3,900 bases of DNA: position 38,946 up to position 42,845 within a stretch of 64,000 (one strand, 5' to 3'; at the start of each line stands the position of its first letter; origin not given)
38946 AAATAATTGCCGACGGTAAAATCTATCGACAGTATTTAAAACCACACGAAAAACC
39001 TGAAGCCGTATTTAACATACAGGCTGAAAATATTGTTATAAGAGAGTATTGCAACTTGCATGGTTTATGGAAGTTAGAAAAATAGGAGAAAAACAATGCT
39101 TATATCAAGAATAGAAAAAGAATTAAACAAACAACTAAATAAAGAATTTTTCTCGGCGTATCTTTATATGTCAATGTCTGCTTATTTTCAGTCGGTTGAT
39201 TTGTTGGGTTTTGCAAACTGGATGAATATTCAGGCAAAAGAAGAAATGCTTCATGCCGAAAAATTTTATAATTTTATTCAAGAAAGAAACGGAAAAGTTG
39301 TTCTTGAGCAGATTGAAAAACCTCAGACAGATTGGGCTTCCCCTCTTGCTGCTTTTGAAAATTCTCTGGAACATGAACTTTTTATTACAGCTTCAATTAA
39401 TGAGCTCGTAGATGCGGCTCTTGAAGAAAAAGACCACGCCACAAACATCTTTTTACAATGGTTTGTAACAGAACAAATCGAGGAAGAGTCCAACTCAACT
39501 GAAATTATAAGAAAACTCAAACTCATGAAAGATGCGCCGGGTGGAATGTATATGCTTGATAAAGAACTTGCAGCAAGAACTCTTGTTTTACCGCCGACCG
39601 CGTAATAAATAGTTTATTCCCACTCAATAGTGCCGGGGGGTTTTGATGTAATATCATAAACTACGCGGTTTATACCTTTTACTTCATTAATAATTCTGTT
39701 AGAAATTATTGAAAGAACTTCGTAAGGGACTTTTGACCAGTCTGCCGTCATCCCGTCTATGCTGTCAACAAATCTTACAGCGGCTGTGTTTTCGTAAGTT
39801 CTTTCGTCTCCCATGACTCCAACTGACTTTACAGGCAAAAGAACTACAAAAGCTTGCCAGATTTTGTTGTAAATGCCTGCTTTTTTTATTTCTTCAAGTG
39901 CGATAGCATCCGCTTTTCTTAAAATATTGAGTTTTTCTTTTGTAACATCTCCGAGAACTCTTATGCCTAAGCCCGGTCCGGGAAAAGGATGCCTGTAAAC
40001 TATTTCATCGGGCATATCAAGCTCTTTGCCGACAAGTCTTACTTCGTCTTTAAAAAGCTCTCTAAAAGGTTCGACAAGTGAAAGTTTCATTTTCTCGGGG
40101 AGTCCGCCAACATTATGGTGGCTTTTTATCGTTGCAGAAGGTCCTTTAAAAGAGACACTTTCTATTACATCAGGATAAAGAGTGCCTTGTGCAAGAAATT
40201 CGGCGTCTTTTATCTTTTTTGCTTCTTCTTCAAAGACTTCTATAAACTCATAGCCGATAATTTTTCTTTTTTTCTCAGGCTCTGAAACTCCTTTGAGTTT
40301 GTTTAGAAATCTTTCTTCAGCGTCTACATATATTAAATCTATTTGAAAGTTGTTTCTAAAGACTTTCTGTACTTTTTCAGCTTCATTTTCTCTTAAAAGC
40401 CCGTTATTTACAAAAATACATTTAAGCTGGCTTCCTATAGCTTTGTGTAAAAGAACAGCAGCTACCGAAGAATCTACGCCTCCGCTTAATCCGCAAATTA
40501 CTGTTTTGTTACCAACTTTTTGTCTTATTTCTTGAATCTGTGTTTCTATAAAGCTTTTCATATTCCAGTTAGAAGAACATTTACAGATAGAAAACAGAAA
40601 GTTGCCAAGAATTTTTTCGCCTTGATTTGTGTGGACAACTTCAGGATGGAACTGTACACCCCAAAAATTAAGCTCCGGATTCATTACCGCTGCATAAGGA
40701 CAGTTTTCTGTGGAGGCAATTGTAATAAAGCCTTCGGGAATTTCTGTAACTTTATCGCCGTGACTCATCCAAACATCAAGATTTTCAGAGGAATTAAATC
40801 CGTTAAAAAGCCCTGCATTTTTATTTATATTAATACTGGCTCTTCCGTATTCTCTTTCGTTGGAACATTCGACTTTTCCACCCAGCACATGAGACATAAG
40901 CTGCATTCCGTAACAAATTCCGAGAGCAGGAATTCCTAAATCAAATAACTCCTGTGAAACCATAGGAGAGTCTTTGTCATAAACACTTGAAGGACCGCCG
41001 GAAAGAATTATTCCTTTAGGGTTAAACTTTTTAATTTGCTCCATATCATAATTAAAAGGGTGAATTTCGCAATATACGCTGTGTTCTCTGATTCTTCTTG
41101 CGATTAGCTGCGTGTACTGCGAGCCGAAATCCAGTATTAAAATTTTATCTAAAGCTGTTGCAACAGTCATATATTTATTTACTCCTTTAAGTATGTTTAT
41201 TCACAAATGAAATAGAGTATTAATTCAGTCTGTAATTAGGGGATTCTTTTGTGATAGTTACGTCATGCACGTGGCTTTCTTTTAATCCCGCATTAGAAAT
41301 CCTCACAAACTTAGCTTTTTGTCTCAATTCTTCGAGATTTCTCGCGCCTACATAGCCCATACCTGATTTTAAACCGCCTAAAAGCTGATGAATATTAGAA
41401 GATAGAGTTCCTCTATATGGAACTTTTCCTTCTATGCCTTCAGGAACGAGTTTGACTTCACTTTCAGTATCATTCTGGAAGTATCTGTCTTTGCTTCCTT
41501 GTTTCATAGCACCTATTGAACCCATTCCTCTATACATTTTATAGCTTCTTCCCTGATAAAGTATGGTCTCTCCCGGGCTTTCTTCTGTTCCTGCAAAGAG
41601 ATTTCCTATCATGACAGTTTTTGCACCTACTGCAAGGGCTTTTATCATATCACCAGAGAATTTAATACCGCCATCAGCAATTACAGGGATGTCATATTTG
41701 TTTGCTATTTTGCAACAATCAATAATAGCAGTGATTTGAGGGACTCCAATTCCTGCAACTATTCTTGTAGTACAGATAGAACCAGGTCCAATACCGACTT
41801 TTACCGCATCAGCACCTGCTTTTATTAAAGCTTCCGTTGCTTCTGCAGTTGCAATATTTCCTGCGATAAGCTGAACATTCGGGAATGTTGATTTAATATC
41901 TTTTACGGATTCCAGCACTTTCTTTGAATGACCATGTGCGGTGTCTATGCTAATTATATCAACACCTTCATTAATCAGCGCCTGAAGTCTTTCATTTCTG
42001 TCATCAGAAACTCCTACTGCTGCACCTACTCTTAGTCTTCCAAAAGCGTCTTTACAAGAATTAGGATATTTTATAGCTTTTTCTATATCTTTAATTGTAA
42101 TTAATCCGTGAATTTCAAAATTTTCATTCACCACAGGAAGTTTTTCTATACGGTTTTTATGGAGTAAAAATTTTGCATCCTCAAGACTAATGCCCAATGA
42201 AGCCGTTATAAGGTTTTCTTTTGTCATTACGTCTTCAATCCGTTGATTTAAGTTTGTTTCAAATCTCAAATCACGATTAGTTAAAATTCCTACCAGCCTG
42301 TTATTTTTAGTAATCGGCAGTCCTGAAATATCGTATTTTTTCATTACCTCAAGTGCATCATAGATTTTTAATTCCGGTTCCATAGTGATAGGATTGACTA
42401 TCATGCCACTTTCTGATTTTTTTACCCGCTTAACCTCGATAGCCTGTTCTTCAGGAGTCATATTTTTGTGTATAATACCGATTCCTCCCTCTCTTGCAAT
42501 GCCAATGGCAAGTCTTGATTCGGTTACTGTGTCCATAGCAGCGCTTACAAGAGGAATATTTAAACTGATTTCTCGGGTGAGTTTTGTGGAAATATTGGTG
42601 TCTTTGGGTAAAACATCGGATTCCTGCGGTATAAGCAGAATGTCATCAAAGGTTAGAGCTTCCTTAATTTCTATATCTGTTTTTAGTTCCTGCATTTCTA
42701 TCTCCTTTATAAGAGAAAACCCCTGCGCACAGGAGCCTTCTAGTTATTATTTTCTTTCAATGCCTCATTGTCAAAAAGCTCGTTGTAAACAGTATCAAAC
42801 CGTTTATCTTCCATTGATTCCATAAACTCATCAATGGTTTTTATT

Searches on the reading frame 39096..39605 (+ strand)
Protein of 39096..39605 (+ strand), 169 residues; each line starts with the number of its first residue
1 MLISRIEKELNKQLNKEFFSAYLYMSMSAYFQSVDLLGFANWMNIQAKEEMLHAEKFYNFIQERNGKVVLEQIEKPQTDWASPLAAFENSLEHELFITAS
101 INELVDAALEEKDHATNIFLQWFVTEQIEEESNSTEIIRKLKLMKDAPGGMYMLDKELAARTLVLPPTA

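Call 91: search_protein_families(library=pfam, proteins=[window:39096-39605:+], max_evalue=0.00001)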
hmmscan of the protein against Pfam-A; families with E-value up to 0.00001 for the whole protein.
window:39096-39605:+ (169 aa): 1 family
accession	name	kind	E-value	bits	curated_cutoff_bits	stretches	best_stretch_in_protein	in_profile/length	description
PF00210.30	Ferritin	-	5.7e-43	146.7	24.5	1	8-144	2-142/142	Ferritin-like domain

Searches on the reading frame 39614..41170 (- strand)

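Call 91: search_protein_families(library=pfam, proteins=[window:39614-41170:-], max_evalue=0.00001)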
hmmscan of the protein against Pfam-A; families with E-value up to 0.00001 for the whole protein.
window:39614-41170:- (518 aa): 5 families
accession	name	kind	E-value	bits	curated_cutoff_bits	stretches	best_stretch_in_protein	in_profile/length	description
PF00117.34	GATase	-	1.3e-47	162.3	22.8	1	11-193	1-188/190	Glutamine amidotransferase class-I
PF00958.27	GMP_synt_C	-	5.6e-46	155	27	1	426-517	1-92/92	GMP synthase C terminal domain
PF02540.23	NAD_synthase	-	5e-10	39.4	21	1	209-285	6-82/242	NAD synthase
PF07722.19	Peptidase_C26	-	8.5e-10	39.2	20.5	1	70-177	96-219/219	Peptidase C26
PF03054.22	tRNA_Me_trans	-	2.9e-06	27.5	20.6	1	223-260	2-38/202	tRNA methyl transferase HUP domain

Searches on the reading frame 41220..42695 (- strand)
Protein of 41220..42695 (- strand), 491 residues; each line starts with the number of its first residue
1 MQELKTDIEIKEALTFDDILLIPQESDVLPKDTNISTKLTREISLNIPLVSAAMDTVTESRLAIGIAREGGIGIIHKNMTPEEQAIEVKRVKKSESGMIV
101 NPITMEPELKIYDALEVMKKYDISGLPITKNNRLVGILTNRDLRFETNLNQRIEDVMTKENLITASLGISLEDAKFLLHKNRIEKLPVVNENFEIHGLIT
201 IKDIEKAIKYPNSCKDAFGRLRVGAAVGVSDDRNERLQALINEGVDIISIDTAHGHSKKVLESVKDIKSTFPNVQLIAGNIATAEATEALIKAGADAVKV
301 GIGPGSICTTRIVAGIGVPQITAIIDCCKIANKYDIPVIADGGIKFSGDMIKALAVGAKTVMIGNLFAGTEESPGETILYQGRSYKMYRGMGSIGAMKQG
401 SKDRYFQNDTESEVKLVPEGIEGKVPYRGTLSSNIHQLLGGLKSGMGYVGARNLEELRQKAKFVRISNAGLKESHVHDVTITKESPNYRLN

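Call 92: search_protein_families(library=pfam, proteins=[window:41220-42695:-], max_evalue=0.00001)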
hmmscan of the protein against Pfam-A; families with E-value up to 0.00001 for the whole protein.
window:41220-42695:- (491 aa): 4 families
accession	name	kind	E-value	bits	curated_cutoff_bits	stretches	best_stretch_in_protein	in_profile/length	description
PF00478.31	IMPDH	-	9.2e-170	564.6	25.6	1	13-477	1-345/345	IMP dehydrogenase / GMP reductase domain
PF00571.33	CBS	-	4.2e-22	78.7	24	2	153-209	1-56/57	CBS domain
PF03060.21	NMO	-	1.3e-15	58.1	28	1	208-379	80-237/331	Nitronate monooxygenase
PF01070.24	FMN_dh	-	8.9e-09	35.3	24.9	1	261-367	207-305/350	FMN-dependent dehydrogenase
